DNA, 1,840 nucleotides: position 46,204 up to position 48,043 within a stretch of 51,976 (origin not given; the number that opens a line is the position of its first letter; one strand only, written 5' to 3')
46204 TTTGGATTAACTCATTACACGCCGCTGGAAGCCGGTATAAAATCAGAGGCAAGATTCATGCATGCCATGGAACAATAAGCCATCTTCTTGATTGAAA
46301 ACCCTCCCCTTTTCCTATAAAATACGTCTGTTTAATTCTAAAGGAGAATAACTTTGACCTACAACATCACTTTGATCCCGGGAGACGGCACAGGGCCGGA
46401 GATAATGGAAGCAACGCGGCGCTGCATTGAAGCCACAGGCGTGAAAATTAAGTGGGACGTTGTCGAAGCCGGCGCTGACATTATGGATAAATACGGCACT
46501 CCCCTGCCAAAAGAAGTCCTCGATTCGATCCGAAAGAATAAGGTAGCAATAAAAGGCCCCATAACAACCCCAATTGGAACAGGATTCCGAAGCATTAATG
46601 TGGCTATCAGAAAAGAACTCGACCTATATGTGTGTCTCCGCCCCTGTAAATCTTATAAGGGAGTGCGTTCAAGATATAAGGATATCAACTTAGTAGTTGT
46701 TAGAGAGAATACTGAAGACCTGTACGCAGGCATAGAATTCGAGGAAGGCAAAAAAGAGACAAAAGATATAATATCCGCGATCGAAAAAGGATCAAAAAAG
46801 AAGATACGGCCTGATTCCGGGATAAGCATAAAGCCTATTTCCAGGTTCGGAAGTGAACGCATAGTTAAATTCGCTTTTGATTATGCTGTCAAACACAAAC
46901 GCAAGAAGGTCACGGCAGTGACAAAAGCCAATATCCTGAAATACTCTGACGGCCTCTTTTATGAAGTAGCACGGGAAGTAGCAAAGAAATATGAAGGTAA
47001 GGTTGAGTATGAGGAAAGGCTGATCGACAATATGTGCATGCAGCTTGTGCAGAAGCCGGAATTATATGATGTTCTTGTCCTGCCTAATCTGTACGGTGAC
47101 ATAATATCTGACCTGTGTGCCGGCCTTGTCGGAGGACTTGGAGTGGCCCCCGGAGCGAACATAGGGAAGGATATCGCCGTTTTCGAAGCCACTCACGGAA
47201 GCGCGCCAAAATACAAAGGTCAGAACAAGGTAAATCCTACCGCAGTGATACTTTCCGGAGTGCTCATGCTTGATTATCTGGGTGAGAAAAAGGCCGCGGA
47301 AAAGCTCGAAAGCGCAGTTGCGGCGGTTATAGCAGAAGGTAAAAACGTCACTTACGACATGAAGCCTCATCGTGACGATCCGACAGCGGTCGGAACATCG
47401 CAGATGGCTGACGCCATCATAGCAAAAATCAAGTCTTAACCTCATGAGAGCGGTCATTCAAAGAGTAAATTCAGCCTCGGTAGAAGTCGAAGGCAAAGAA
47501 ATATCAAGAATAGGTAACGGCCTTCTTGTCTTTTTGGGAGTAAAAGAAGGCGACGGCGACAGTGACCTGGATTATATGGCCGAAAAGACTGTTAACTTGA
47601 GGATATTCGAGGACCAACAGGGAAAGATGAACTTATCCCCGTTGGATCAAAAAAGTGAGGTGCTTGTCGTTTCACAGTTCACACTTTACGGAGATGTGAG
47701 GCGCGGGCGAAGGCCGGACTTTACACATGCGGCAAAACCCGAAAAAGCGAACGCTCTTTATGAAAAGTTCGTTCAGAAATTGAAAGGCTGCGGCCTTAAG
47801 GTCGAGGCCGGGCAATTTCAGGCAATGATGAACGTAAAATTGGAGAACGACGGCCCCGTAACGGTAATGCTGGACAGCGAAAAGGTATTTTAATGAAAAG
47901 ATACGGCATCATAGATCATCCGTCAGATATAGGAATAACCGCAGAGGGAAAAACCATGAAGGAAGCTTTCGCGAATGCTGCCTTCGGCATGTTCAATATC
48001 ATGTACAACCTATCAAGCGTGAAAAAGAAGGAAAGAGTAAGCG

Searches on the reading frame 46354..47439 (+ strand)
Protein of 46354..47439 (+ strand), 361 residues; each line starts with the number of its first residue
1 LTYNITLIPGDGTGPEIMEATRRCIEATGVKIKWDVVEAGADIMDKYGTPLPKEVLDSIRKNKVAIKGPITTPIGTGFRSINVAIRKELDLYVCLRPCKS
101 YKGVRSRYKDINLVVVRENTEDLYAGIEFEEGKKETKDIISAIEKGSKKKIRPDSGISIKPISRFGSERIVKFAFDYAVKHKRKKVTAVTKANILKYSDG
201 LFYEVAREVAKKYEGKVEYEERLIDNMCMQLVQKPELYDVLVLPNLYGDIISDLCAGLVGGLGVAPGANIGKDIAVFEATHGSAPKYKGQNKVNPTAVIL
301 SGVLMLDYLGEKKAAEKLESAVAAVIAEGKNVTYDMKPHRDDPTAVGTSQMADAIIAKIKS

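Call 64: search_protein_families(library=pfam, proteins=[window:46354-47439:+], max_evalue=0.00001)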
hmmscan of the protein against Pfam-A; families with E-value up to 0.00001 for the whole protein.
window:46354-47439:+ (361 aa): 1 family
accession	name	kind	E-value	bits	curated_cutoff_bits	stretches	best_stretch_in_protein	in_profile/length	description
PF00180.25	Iso_dh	-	4.1e-108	362.2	27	1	4-355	1-348/348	Isocitrate/isopropylmalate dehydrogenase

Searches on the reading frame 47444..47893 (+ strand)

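Call 78: search_protein_families(library=pfam, proteins=[window:47444-47893:+], max_evalue=0.00001)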
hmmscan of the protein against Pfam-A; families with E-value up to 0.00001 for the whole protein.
window:47444-47893:+ (149 aa): 1 family
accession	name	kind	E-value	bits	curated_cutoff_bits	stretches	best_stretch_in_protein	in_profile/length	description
PF02580.21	Tyr_Deacylase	-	9.6e-60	201.5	25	1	2-144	1-144/144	D-Tyr-tRNA(Tyr) deacylase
